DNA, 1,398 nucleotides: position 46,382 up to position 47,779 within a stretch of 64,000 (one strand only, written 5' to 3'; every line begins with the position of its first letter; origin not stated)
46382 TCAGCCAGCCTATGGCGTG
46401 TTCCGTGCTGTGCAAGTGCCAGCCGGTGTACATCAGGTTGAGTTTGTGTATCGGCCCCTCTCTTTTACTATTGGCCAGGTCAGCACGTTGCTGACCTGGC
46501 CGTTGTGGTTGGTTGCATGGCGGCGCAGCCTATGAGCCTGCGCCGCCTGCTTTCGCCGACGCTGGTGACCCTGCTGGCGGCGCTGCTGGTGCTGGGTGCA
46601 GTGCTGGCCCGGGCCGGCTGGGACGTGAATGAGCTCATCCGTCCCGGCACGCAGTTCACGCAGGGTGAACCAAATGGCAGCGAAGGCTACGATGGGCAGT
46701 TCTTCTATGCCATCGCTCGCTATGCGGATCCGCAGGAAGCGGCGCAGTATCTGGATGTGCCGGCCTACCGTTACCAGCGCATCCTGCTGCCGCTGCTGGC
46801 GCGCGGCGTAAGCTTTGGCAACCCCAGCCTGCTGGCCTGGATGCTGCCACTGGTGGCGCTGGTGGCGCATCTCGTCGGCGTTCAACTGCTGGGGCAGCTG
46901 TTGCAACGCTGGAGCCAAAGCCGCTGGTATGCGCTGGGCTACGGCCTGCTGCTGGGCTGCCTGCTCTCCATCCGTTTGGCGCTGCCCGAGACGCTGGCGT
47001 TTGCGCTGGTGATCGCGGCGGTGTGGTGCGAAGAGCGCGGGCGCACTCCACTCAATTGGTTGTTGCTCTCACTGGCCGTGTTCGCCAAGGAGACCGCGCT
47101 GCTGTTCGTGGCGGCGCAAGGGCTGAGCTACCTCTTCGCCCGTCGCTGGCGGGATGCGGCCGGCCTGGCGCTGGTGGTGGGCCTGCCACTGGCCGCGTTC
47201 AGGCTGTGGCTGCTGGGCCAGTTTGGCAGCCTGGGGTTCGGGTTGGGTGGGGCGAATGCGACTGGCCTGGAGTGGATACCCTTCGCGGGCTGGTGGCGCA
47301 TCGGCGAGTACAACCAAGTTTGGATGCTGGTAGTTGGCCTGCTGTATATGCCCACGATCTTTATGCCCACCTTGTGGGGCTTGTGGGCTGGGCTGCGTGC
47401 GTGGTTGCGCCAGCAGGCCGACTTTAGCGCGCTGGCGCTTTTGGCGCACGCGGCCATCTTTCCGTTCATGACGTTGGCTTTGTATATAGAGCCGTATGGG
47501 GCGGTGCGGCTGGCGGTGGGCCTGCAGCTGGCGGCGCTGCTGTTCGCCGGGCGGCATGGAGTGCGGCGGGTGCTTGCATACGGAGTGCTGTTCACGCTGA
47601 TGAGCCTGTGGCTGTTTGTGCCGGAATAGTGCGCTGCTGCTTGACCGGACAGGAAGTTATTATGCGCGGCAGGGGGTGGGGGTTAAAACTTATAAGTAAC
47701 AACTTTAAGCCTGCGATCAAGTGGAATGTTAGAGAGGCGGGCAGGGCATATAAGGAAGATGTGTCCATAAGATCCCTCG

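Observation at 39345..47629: Block 2: tandem duplication of a two-gene module (DG-x-SY-x-AK membrane protein plus YfhO-like protein), followed by a fifth membrane protein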

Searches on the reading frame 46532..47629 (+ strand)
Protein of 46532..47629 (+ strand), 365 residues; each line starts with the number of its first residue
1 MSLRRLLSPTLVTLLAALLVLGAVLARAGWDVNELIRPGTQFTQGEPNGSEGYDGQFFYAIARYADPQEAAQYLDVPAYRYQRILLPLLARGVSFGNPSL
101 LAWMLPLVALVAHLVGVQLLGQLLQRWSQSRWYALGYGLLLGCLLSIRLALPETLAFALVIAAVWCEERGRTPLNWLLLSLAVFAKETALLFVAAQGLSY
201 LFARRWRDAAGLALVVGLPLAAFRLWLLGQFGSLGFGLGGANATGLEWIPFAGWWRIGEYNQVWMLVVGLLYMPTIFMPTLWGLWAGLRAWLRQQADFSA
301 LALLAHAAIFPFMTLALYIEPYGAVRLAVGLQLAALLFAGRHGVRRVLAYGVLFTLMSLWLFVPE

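Call 3: search_protein_families(library=pfam, proteins=[window:46532-47629:+], max_evalue=1)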
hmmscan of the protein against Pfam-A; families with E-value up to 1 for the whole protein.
window:46532-47629:+ (365 aa): 0 families

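Call 6: search_protein_families(library=ncbifam, proteins=[window:46532-47629:+], max_evalue=1)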
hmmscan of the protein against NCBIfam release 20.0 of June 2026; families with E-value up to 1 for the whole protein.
window:46532-47629:+ (365 aa): 1 family
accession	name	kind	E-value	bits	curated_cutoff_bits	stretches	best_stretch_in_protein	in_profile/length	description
NF046093.1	AZOBR_p60025_fam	subfamily_domain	1.4e-50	171.7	150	1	4-221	3-232/232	AZOBR_p60025 family cell surface glycopolymer formation protein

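Call 27: find_homologous_proteins(query=window:46532-47629:+, max_evalue=0.001)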
Query window:46532-47629:+ (365 aa): 750 proteins with E <= 0.001 among 8000 candidates; the best 120 are listed.
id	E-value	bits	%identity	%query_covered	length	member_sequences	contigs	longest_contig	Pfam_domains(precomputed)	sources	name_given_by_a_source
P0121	1.4e-231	787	100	100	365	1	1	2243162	-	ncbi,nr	ncbi:MAG: hypothetical protein KIT08_09465 [Anaerolineales bacterium]|nr:MAG: hypothetical protein K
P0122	1.6e-204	698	88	100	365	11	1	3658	-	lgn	-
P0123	3.2e-188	644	81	99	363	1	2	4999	-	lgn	-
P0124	2.7e-185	634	80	99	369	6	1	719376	-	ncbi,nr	ncbi:MAG: hypothetical protein KF698_06005 [Anaerolineales bacterium]|nr:hypothetical protein [Anaer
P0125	1.2e-184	632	81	99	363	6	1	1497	-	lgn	-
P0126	4.8e-181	620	79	99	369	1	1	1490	-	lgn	-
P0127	1.2e-178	612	78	100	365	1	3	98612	-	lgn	-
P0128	4.7e-177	607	78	99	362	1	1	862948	-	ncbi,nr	ncbi:MAG: hypothetical protein KIS88_01990 [Anaerolineales bacterium]|nr:hypothetical protein [Anaer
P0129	1.6e-159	549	71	99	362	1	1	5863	-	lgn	-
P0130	9.7e-142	491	66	93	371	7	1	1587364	-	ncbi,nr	ncbi:MAG: hypothetical protein KF821_02870 [Anaerolineales bacterium]|nr:hypothetical protein [Anaer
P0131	6.2e-130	452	77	75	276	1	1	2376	-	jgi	-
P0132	1.9e-126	441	61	98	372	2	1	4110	-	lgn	-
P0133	3.7e-125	436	60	98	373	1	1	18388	-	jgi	jgi:hypothetical protein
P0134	2.3e-113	398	55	98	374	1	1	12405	-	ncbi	-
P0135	4.9e-111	390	54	97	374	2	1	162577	-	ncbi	-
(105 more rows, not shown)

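Call 37: search_solved_structures(query=A2, max_evalue=10)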
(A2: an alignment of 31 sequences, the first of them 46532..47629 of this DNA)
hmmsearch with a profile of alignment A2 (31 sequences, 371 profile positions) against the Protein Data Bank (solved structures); distinct sequences matched with E-value up to 10: 0.

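Call 39: predict_structure(alignment_id=A2)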
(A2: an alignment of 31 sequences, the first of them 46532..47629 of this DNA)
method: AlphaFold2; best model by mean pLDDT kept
length: 365 residues; sequences in the alignment: 31
mean_pLDDT: 90.4   pTM: 0.91
mean pLDDT of the five models: 90.4, 89.7, 89.7, 87.4, 87.2
residues with pLDDT >= 90: 255; 70-90: 93; 50-70: 15; < 50: 2
segments of 3 or more residues with pLDDT < 50: none
pLDDT, mean of each block of 10 residues (from residue 1): 80 94 91 84 78 85 94 91 95 94 94 97 97 92 82 95 98 98 96 98 97 98 97 82 81 92 92 89 96 90 96 88 85 96 92 69 50
secondary structure, 60 per line:
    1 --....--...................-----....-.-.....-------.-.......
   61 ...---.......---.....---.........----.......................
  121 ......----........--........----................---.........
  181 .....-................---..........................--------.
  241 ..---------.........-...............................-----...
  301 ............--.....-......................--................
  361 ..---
elements in order: H3-6 H9-27 H33-36 H40-44 H54-63 H67-73 H77-81 H85-93 H98-126 H131-138 H141-148 H153-168 H172-185 H187-202 H206-231 H252-260 H262-292 H298-312 H315-319 H321-342 H345-362

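Call 41: fold_search(model_id=the predicted structure, library=pdb)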
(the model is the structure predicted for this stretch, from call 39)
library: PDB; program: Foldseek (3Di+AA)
matches with E <= 10: 138; with E <= 0.001: 0
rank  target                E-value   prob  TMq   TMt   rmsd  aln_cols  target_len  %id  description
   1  9wno_A                9.5e-03  1.00  0.40  0.37  11.2       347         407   14  Cryo-EM structure of Candida glabrata GPI mannosyltransferase I bound to Dol-P-Man (released 2025-12-03)
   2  9s6u_A                1.1e-02  1.00  0.37  0.27  10.1       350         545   14  Ternary cryo-EM structure of human ALG9 with Dol25-PP-GlcNAc2Man8, Dol25-P-Man and Fab (released 2026-03-18)
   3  9dm5                  1.3e-02  1.00  0.36  0.34  11.2       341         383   15  Product-Bound mannosyltransferase PimE (released 2025-06-25)
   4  7w72_U                1.8e-02  1.00  0.49  0.44   7.8       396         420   14  Structure of a human glycosylphosphatidylinositol (GPI) transamidase (released 2022-02-16)
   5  9ub7_B                2.6e-02  1.00  0.46  0.43   8.7       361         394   14  Structure of glycosylphosphatidylinositol transamidase,state 1 (released 2026-04-08)
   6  7wld_U                2.8e-02  1.00  0.44  0.40   9.8       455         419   13  Cryo-EM structure of the human glycosylphosphatidylinositol transamidase complex at 2.53 Angstrom resolution (released 2022-04-27)
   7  8imx_U                3.2e-02  1.00  0.45  0.41   9.0       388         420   15  Cryo-EM structure of GPI-T with a chimeric GPI-anchored protein (released 2023-08-16)
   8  9s6s_A                3.5e-02  0.98  0.35  0.26  10.0       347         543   15  Ternary cryo-EM structure of human ALG9 with Dol25-PP-GlcNAc2Man6, Dol25-P-Man and Fab (released 2026-03-18)
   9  9s6t_A                3.6e-02  0.99  0.41  0.33  11.3       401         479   13  Ternary cryo-EM structure of chicken ALG12 with Dol25-PP-GlcNAc2Man7, Dol25-P-Man, and Fab (released 2026-03-18)
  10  7oci_F                5.5e-02  0.98  0.44  0.28  13.3       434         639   14  Cryo-EM structure of yeast Ost6p containing oligosaccharyltransferase complex (released 2022-02-16)
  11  9dlh                  6.0e-02  1.00  0.50  0.34   8.2       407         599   14  donor substrate analog-bound AftB (released 2025-06-25)
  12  5f15                  7.2e-02  0.98  0.41  0.30  11.4       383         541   14  Crystal Structure of ArnT from Cupriavidus metallidurans bound to Undecaprenyl phosphate (released 2016-02-17)
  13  9dm7_A                7.2e-02  0.95  0.37  0.37  12.6       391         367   14  mannosyltransferase PimE in complex with Fab_E6 (released 2025-06-25)
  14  9i5k_A                7.5e-02  0.99  0.46  0.37  13.1       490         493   15  Structure of the Chaetomium thermophilum Pmt4 homodimer (C2 symmetry) (released 2025-12-24)
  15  6gxc_A                8.5e-02  0.87  0.34  0.21  16.6       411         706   11  Bacterial oligosaccharyltransferase PglB in complex with an inhibitory peptide and a reactive lipid-linked oligosaccha (released 2018-11-14)
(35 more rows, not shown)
